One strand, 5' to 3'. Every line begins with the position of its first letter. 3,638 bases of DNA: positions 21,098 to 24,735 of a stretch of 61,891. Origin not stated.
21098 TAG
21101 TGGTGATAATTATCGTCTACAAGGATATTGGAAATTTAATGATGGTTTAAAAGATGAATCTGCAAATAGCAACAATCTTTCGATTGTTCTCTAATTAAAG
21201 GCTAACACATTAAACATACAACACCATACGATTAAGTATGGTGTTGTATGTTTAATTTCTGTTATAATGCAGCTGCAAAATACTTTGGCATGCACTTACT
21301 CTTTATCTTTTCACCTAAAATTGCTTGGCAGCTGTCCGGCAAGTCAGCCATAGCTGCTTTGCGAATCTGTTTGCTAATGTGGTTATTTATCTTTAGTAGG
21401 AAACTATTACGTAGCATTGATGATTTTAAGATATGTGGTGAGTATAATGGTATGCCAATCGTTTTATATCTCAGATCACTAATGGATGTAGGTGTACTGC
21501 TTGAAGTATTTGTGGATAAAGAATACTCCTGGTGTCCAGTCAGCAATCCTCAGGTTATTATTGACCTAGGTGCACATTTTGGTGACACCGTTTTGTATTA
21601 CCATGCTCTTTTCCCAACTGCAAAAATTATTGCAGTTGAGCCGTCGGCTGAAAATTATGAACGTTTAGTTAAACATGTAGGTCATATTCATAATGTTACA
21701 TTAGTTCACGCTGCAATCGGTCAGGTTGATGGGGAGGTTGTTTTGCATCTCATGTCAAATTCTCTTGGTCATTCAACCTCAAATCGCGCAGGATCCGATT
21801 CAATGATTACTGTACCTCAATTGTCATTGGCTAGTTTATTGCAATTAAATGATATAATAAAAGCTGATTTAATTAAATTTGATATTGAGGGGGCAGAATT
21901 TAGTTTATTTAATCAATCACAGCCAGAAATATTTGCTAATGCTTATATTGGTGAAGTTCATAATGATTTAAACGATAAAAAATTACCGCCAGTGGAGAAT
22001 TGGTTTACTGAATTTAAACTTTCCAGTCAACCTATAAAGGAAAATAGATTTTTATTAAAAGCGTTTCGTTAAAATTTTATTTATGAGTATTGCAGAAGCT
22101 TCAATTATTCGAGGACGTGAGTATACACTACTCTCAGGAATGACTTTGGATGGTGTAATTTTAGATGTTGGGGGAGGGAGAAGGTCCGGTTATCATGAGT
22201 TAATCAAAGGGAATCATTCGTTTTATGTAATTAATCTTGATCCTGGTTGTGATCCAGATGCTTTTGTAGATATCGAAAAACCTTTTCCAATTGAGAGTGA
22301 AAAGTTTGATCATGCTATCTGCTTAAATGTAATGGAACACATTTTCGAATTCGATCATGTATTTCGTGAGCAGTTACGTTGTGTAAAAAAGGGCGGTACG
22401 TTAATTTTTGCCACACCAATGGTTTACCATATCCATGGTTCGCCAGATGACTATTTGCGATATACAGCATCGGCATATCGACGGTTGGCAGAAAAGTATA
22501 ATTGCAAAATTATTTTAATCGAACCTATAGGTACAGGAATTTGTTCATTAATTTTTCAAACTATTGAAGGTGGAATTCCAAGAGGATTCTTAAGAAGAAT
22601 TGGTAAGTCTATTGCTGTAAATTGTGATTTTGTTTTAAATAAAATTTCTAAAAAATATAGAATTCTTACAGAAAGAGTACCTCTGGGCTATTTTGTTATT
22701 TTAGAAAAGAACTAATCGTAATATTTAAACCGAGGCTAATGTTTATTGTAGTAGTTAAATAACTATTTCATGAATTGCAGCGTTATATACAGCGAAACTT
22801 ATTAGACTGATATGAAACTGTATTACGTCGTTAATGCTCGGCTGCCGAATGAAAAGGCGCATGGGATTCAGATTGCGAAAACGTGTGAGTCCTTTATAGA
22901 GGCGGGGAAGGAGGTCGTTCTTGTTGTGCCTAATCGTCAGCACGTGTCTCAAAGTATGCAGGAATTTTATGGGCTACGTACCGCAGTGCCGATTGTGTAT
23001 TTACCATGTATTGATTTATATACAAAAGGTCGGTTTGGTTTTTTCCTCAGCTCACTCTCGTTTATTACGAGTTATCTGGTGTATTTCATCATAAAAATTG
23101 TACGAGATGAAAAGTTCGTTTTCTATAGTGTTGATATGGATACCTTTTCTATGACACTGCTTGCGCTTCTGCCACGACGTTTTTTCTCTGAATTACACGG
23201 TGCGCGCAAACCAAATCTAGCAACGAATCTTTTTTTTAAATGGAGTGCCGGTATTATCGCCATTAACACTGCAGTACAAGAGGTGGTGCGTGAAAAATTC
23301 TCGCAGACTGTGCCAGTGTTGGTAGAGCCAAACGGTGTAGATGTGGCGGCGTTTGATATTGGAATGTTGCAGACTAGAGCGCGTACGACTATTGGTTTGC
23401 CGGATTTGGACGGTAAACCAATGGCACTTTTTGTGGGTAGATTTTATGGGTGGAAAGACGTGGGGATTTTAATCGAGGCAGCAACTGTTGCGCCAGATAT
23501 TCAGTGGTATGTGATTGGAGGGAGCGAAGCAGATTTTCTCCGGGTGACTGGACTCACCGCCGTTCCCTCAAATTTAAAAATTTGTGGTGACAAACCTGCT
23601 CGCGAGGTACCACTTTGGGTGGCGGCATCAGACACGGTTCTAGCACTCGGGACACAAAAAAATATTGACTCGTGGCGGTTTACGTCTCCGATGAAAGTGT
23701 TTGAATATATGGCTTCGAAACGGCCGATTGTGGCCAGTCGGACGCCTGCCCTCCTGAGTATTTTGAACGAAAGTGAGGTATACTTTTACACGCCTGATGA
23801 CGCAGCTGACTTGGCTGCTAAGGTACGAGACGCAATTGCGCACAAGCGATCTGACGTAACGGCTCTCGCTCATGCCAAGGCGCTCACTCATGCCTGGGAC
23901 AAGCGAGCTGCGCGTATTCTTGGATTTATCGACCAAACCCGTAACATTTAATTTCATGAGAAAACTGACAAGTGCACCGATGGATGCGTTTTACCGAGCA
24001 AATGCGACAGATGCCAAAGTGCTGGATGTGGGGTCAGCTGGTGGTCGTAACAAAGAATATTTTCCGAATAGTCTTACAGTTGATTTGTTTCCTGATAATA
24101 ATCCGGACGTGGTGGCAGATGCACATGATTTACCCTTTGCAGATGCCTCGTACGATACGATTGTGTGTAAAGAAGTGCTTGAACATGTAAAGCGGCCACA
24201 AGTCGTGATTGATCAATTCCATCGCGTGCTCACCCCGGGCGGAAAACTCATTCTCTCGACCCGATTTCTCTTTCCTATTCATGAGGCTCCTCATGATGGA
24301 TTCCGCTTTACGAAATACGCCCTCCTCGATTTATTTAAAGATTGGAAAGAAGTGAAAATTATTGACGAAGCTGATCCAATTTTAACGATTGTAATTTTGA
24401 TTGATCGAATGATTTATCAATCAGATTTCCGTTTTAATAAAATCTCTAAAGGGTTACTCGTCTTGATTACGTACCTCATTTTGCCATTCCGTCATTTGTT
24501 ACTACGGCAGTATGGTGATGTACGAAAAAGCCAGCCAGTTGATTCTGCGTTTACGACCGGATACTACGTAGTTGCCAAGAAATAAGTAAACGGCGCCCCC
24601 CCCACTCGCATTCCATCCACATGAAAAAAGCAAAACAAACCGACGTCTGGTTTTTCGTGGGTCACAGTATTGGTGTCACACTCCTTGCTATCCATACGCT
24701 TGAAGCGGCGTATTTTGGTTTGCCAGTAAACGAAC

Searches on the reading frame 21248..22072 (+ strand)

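Call 11: search_protein_families(library=pfam, proteins=[window:21248-22072:+], max_evalue=0.001)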
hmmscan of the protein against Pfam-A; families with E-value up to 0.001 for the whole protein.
window:21248-22072:+ (274 aa): 1 family
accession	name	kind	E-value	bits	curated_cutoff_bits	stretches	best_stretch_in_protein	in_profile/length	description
PF05050.19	Methyltransf_21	-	1.1e-13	52.1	22.7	1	106-239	1-150/173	Methyltransferase FkbM domain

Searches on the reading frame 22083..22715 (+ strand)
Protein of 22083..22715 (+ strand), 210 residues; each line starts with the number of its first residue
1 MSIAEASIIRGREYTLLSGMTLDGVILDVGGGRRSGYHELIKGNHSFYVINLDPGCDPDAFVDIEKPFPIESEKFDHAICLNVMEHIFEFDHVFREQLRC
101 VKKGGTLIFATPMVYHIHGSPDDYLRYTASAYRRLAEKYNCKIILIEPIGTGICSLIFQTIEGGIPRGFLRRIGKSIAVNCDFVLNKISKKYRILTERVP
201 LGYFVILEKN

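Call 11: search_protein_families(library=pfam, proteins=[window:22083-22715:+], max_evalue=0.001)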
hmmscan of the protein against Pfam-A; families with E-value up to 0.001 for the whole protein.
window:22083-22715:+ (210 aa): 4 families
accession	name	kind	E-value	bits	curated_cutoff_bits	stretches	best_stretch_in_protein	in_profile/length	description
PF08241.18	Methyltransf_11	-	5e-07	30.7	21.2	1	63-109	50-95/95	Methyltransferase domain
PF13489.12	Methyltransf_23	-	8.5e-07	29.3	27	1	23-116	23-123/164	Methyltransferase domain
PF13847.12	Methyltransf_31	-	9.3e-05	22.6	27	1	63-113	62-113/145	Methyltransferase domain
PF08242.18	Methyltransf_12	-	0.00038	21.6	30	1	64-107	53-98/98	Methyltransferase domain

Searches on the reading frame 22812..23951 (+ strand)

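Call 3: search_protein_families(library=pfam, proteins=[window:22812-23951:+], max_evalue=0.01)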
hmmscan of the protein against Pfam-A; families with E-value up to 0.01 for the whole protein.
window:22812-23951:+ (379 aa): 3 families
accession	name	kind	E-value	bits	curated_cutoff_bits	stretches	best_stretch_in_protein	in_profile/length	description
PF13692.12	Glyco_trans_1_4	-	4.8e-12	46.8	27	1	203-342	2-140/142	Glycosyl transferases group 1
PF00534.26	Glycos_transf_1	-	6.7e-09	35.9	26.4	1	200-345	13-159/172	Glycosyl transferases group 1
PF13524.12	Glyco_trans_1_2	-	1.4e-07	32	25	1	228-370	13-143/144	Glycosyl transferase-like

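Call 4: search_protein_families(library=ncbifam, proteins=[window:22812-23951:+], max_evalue=0.01)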
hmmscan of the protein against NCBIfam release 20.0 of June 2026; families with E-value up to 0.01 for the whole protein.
window:22812-23951:+ (379 aa): 8 families
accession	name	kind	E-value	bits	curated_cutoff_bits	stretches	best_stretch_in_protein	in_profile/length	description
NF053787.1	GlcN_PG_synth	equivalog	7.8e-13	48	480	1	168-370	165-353/361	N-acetylglucosaminyl phosphatidylglycerol synthase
TIGR04047.1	MSMEG_0565_glyc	hypoth_equivalog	1.5e-08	34.1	259.85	1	148-371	142-369/373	MSMEG_0565 family glycosyltransferase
TIGR04063.1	stp3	hypoth_equivalog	1.9e-08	33.6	442.05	1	168-354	181-370/397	TIGR04063 family PEP-CTERM/XrtA system glycosyltransferase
NF047684.1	TeichurnBiosyTuaC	equivalog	9.3e-08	31.4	550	1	146-346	166-356/391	teichuronic acid biosynthesis protein TuaC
TIGR02149.1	glgA_Coryne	subfamily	3.8e-05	23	302.4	1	146-368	146-372/391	glycogen synthase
NF038298.1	EPS_HpsO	equivalog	0.0011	17.8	575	1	142-356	144-366/388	hormogonium polysaccharide biosynthesis glycosyltransferase HpsO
NF047676.1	TeichurnBiosyTuaH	equivalog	0.0016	17.4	550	1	156-361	170-372/384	teichuronic acid biosynthesis protein TuaH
TIGR03087.1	stp1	hypoth_equivalog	0.0019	17.4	316.65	1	227-372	257-393/397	TIGR03087 family PEP-CTERM/XrtA system glycosyltransferase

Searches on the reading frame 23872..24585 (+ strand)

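Call 3: search_protein_families(library=pfam, proteins=[window:23872-24585:+], max_evalue=0.01)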
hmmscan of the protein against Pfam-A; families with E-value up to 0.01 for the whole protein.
window:23872-24585:+ (237 aa): 6 families
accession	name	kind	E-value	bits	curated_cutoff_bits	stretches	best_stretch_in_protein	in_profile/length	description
PF08241.18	Methyltransf_11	-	8.5e-15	55.6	21.2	1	52-128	2-95/95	Methyltransferase domain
PF13489.12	Methyltransf_23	-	3.8e-13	49.9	27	1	42-131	18-119/164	Methyltransferase domain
PF13847.12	Methyltransf_31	-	1.1e-09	38.6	27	1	81-130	60-111/145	Methyltransferase domain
PF13649.12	Methyltransf_25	-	9.4e-09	36.3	27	1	80-124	51-97/97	Methyltransferase domain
PF08242.18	Methyltransf_12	-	2.9e-08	34.8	30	1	83-126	57-98/98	Methyltransferase domain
PF01209.24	Ubie_methyltran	-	0.0055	16.5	20.1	1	80-127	103-150/233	ubiE/COQ5 methyltransferase family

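Call 4: search_protein_families(library=ncbifam, proteins=[window:23872-24585:+], max_evalue=0.01)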
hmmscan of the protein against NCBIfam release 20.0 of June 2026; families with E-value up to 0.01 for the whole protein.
window:23872-24585:+ (237 aa): 22 families
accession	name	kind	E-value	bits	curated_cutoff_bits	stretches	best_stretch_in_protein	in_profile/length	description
NF045667.1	MTase_DVU1556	equivalog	6.7e-11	42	155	1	48-129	24-120/213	DVU_1556 family methyltransferase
TIGR01983.1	UbiG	equivalog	1.8e-09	37.2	102.95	1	90-130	112-153/228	bifunctional 2-polyprenyl-6-hydroxyphenol methylase/3-demethylubiquinol 3-O-methyltransferase UbiG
TIGR04345.1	ovoA_Cterm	equivalog_domain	3.1e-08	33.4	170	1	82-132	123-173/242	putative 4-mercaptohistidine N1-methyltransferase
NF047649.1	MTase_UXPK_star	exception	2.9e-06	26.5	460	1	81-133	134-186/283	methyltransferase/UXPK-star double selenoprotein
TIGR02072.1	BioC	equivalog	3.2e-06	27.1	184.95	1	80-131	84-135/244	malonyl-ACP O-methyltransferase BioC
NF001241.0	PRK00216.1-2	equivalog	4.4e-06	26.5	327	1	78-129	97-148/231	demethylmenaquinone methyltransferase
NF001240.0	PRK00216.1-1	equivalog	7.6e-06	25.2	378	1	76-138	116-177/251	bifunctional demethylmenaquinone methyltransferase/2-methoxy-6-polyprenyl-1,4-benzoquinol methylase UbiE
NF045823.1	PthPhpthDimycoMt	equivalog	9.4e-06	25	300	1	80-127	118-165/256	phthiotriol/phenolphthiotriol dimycocerosates methyltransferase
TIGR01934.1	MenG_MenH_UbiE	subfamily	1.1e-05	24.8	158.35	1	80-127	93-140/223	ubiquinone/menaquinone biosynthesis methyltransferase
NF041536.1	ArsM_DUF2284_UU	exception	2.2e-05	23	575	1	81-132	133-184/459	arsenite methyltransferase/DUF2284 domain selenoprotein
NF045825.1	FAmtase_mtf2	equivalog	2.6e-05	23.6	400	1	80-128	110-158/248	fatty-acid O-methyltransferase Mtf2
NF041537.1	ArsM_AhpD_UU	exception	3.3e-05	22.8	510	1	83-133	135-185/345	arsenite methyltransferase/AhpD domain selenoprotein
NF041675.1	sarc_dimgly_tmase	equivalog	0.00014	21.9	550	1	83-129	124-170/278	sarcosine/dimethylglycine N-methyltransferase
TIGR00452.1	TIGR00452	equivalog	0.00036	19.5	275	1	85-131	176-222/316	tRNA 5-methoxyuridine(34)/uridine 5-oxyacetic acid(34) synthase CmoB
NF011650.0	PRK15068.1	equivalog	0.00038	19.4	209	1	85-130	182-227/324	tRNA 5-methoxyuridine(34)/uridine 5-oxyacetic acid(34) synthase CmoB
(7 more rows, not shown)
